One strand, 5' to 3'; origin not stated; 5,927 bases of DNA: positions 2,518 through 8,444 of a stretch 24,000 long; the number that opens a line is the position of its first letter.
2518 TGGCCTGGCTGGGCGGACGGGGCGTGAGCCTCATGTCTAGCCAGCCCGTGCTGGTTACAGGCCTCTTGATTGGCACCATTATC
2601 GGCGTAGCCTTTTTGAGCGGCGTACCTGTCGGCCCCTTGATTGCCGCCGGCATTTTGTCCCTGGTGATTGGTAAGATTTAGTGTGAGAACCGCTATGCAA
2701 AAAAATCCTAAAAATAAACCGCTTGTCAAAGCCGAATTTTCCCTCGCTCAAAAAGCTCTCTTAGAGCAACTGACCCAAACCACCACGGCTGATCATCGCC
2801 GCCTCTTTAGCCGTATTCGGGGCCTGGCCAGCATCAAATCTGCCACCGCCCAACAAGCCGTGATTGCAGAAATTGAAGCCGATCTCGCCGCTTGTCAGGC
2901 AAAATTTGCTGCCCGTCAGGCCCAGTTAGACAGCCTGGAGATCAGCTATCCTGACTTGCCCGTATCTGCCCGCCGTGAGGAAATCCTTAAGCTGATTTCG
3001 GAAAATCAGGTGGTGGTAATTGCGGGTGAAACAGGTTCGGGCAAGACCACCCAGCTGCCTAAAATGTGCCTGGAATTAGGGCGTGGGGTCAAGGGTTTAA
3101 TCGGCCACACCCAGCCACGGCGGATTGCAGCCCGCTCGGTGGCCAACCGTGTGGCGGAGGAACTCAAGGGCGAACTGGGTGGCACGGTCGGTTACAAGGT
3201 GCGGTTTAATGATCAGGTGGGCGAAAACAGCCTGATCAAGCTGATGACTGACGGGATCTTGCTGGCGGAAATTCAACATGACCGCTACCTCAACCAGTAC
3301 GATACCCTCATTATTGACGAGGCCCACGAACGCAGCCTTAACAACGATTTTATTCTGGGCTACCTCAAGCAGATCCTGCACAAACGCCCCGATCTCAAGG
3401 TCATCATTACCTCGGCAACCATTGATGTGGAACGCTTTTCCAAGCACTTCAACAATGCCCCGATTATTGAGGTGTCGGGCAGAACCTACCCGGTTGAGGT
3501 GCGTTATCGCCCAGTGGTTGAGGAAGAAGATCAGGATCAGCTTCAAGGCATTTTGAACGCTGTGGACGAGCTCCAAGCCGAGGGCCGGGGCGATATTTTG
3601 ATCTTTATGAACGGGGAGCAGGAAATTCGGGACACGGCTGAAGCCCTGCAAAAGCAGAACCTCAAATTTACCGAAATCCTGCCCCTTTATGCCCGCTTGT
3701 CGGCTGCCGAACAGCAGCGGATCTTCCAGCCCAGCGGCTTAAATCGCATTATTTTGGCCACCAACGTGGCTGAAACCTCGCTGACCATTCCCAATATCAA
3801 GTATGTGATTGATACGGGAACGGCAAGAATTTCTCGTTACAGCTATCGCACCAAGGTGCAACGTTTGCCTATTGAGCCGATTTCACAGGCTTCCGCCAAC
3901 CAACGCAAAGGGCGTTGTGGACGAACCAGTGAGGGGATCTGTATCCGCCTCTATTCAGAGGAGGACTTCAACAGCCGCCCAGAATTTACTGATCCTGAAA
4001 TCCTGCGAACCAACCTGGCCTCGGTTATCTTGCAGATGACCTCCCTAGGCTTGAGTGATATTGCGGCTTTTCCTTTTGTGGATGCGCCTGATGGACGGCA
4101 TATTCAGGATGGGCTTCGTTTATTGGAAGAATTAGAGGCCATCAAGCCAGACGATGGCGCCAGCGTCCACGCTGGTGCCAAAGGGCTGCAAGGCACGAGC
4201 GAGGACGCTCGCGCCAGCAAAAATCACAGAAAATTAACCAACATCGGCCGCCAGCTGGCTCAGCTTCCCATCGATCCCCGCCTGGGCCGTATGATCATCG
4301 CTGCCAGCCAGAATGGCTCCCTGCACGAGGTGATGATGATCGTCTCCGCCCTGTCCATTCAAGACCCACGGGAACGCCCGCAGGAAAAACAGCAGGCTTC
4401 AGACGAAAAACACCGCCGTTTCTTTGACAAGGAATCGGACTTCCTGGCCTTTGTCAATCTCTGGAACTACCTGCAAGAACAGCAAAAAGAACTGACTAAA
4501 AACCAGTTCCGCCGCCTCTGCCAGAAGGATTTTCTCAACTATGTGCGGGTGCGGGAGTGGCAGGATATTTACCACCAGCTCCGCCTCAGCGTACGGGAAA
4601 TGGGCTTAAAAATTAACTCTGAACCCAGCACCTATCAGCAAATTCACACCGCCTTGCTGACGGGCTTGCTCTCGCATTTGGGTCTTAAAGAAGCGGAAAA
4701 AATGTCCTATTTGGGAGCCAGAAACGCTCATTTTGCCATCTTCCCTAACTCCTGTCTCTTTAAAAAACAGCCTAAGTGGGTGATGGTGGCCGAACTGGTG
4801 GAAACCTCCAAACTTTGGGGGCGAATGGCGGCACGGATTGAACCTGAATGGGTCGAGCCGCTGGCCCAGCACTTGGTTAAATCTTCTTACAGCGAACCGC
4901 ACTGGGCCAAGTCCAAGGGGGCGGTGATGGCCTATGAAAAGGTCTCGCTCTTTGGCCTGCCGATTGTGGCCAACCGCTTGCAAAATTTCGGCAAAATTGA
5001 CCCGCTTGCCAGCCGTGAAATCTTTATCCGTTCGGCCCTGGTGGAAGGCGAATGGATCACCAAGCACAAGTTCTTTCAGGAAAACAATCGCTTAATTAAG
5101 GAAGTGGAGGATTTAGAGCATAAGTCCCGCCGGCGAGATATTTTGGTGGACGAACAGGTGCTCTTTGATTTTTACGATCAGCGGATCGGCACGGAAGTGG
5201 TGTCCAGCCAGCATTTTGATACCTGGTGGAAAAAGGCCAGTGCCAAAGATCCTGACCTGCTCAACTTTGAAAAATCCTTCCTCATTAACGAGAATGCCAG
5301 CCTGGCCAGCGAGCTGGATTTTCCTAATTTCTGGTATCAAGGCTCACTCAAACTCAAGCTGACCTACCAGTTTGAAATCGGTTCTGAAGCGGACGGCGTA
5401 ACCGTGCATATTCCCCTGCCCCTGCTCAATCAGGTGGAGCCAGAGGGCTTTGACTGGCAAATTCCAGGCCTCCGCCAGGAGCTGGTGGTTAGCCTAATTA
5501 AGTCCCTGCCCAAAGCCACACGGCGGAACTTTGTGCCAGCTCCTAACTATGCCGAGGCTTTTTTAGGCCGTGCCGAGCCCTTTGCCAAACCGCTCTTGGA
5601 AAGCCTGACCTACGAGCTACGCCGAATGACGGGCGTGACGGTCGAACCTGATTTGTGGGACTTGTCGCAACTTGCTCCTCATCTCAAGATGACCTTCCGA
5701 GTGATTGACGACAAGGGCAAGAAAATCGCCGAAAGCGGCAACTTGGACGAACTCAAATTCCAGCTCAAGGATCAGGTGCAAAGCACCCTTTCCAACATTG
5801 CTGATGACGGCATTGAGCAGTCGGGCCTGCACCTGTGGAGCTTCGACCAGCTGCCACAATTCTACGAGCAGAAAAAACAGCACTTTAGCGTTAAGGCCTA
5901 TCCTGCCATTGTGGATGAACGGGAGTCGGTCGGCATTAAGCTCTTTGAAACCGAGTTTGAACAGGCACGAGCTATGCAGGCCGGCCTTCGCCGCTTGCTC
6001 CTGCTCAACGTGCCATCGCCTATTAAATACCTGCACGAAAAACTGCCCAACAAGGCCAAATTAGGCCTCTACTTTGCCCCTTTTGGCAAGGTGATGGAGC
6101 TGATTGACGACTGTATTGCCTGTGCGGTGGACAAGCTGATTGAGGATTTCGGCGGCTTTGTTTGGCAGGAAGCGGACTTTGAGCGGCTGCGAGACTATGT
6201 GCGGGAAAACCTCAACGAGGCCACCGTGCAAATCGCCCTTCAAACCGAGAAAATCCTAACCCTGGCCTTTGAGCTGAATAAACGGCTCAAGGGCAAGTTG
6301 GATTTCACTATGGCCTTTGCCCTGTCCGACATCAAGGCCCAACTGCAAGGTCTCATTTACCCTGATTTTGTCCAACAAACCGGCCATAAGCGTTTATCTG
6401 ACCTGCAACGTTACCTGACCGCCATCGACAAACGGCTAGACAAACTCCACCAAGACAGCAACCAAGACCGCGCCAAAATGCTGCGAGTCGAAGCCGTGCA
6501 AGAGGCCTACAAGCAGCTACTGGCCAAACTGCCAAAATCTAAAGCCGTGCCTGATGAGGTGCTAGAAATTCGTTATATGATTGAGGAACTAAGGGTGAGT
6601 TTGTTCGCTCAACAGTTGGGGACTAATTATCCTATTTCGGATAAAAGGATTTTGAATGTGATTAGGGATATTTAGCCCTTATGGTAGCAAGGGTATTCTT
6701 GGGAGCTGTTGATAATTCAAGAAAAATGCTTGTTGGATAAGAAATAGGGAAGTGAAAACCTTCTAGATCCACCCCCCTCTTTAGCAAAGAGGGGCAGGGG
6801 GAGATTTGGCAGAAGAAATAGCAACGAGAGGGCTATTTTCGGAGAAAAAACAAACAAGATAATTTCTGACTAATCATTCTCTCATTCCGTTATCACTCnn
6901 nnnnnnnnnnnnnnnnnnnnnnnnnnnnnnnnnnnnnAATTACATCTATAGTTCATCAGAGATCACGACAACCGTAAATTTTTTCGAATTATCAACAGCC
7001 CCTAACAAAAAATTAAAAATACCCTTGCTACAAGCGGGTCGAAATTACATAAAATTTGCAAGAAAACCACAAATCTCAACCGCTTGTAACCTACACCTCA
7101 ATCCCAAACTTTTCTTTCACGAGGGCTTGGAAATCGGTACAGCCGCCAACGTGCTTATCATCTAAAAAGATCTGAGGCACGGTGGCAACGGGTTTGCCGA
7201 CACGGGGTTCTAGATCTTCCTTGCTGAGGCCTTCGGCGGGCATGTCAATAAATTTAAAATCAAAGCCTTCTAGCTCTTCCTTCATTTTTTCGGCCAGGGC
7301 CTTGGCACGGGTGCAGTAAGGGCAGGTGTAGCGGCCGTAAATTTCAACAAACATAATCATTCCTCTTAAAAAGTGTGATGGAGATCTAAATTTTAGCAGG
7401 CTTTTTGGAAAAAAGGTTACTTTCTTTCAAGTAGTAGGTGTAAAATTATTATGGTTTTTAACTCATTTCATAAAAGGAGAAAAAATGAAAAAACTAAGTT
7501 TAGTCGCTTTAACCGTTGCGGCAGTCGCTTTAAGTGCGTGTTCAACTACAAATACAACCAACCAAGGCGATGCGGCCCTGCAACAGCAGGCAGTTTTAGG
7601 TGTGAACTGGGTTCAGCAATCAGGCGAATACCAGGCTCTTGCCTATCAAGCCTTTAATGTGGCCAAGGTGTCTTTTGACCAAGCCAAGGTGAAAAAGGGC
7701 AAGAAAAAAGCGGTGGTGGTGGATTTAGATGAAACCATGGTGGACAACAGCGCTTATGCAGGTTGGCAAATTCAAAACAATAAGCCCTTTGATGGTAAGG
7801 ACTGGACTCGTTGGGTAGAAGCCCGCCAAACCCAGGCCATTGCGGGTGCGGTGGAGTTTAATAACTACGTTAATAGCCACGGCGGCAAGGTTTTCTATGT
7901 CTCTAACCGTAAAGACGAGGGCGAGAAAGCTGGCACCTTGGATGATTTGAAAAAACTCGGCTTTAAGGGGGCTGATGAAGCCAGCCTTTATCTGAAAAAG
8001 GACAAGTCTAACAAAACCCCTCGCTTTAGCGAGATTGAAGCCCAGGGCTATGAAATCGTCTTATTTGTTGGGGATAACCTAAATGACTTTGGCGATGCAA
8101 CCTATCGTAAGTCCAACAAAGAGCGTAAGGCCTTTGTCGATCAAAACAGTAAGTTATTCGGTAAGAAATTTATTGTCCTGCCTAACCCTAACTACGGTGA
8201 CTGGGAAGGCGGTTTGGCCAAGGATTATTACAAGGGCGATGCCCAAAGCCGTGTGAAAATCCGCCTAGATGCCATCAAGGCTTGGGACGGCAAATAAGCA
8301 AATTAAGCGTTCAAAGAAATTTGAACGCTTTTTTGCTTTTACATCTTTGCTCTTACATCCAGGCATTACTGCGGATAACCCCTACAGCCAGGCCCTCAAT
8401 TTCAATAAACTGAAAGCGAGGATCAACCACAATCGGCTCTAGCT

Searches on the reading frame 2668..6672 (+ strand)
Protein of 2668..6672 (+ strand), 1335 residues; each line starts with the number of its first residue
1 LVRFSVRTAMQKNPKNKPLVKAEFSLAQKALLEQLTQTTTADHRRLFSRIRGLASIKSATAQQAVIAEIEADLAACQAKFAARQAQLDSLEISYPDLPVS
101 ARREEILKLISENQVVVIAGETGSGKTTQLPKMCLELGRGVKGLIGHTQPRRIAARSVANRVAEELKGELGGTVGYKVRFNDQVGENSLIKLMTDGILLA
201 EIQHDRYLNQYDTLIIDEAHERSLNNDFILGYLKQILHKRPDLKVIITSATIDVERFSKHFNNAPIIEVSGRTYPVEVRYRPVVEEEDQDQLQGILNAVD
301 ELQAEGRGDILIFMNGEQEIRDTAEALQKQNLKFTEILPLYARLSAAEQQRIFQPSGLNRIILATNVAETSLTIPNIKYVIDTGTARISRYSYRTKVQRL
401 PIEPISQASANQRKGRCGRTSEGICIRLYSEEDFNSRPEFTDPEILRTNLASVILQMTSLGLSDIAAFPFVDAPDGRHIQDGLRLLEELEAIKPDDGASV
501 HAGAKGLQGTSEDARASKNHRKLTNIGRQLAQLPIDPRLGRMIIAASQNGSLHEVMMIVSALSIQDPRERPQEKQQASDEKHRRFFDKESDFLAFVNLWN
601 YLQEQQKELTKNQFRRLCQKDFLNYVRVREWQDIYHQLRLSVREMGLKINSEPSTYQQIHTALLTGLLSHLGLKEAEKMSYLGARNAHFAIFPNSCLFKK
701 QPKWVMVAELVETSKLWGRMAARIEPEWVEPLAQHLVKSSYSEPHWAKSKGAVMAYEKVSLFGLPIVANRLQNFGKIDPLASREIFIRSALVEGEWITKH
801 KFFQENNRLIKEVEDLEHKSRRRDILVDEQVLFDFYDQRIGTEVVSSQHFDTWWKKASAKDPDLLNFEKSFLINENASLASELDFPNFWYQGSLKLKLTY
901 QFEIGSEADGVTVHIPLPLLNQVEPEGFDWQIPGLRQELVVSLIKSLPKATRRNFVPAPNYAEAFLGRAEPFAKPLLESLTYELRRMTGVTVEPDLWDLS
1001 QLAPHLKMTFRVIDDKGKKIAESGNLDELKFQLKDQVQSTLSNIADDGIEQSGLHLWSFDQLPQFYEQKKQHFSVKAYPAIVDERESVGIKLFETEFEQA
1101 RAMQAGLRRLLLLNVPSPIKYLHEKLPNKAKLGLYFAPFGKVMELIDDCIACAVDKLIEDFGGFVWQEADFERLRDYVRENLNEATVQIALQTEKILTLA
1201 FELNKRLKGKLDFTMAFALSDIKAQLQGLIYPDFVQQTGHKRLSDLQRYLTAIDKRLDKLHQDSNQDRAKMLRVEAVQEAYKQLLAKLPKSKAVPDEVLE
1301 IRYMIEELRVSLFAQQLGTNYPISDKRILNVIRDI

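Call 113: search_protein_families(library=ncbifam, proteins=[window:2668-6672:+], max_evalue=1e-10)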
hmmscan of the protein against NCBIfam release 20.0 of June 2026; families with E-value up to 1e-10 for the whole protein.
window:2668-6672:+ (1335 aa): 4 families
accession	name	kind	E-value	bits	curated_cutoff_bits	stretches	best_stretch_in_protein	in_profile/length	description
NF008348.1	PRK11131.1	equivalog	0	2427.2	1400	1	31-1333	2-1286/1287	ATP-dependent RNA helicase HrpA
TIGR01967.1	DEAH_box_HrpA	equivalog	0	2002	722.75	1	32-1333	2-1283/1284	ATP-dependent RNA helicase HrpA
TIGR01970.1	DEAH_box_HrpB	equivalog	2.3e-107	360.3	546.15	1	97-574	1-455/825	ATP-dependent helicase HrpB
NF008662.0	PRK11664.1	equivalog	6.4e-104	348.9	1053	1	96-498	3-405/813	ATP-dependent helicase HrpB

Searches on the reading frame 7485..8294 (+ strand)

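Call 113: search_protein_families(library=ncbifam, proteins=[window:7485-8294:+], max_evalue=1e-10)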
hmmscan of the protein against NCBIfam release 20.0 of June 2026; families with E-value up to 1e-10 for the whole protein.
window:7485-8294:+ (270 aa): 2 families
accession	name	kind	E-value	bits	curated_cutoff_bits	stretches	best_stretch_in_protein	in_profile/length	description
TIGR01533.1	lipo_e_P4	equivalog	1e-98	329.9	216.05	1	4-267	7-273/273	5'-nucleotidase, lipoprotein e(P4) family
TIGR01675.1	plant-AP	equivalog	1.9e-13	50.2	264.3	1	45-206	48-213/229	plant acid phosphatase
